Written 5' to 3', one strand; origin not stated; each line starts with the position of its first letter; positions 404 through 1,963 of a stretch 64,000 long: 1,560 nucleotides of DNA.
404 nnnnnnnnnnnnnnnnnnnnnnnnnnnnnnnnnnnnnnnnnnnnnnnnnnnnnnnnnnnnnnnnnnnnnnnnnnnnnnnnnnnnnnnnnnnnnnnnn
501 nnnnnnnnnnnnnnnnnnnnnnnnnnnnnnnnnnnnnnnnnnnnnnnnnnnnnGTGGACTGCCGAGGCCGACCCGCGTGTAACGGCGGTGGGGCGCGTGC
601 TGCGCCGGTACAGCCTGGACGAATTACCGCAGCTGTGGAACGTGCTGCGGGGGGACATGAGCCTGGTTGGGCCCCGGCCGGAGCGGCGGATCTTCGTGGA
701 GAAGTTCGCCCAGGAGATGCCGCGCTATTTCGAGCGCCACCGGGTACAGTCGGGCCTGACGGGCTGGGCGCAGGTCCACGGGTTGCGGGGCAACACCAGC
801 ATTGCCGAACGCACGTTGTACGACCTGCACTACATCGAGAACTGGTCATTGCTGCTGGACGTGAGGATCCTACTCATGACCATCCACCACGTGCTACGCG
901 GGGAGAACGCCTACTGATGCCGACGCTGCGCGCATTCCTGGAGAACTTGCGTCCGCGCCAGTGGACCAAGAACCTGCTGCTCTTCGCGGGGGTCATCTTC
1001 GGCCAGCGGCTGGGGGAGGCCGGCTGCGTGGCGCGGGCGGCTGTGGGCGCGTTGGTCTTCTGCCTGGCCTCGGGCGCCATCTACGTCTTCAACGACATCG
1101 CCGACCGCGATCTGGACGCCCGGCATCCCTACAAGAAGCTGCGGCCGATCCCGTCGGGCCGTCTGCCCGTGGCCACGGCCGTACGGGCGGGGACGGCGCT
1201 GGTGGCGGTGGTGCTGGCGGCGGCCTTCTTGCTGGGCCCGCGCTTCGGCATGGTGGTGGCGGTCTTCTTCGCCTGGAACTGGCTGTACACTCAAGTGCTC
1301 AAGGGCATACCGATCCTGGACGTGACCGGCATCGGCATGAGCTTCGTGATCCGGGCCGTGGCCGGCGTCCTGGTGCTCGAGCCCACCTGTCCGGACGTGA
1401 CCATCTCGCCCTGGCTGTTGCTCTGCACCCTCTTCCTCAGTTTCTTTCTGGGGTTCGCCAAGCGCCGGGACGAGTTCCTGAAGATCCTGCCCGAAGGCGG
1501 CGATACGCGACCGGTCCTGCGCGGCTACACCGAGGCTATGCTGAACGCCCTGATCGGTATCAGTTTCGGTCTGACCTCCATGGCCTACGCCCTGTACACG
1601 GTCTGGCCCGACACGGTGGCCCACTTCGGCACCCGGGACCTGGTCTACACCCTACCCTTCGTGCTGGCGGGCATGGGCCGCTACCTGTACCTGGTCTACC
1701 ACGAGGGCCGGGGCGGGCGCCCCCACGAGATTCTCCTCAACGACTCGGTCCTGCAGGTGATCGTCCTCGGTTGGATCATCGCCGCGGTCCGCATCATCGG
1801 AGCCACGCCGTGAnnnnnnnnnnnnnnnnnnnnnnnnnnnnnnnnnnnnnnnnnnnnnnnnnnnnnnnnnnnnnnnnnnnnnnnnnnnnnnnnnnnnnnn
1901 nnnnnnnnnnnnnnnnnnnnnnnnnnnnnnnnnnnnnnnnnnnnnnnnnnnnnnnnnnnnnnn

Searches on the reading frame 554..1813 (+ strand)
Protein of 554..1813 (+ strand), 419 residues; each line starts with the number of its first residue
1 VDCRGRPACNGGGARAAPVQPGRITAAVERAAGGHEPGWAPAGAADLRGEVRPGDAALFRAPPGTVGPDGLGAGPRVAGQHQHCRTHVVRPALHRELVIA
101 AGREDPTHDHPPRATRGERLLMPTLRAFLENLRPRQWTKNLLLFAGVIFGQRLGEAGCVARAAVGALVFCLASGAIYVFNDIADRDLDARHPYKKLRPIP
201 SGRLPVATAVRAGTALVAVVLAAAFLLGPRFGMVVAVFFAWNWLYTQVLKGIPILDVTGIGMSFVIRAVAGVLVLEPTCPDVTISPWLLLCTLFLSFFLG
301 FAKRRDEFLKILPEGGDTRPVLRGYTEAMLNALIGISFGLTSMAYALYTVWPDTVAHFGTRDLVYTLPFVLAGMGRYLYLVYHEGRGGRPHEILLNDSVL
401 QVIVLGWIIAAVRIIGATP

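Call 47: search_protein_families(library=pfam, proteins=[window:554-1813:+], max_evalue=0.0001)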
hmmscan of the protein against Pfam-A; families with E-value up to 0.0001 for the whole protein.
window:554-1813:+ (419 aa): 1 family
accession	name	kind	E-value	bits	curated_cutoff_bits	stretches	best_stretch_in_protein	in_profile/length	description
PF01040.23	UbiA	-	1.5e-22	80.5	34.2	1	162-384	22-235/250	UbiA prenyltransferase family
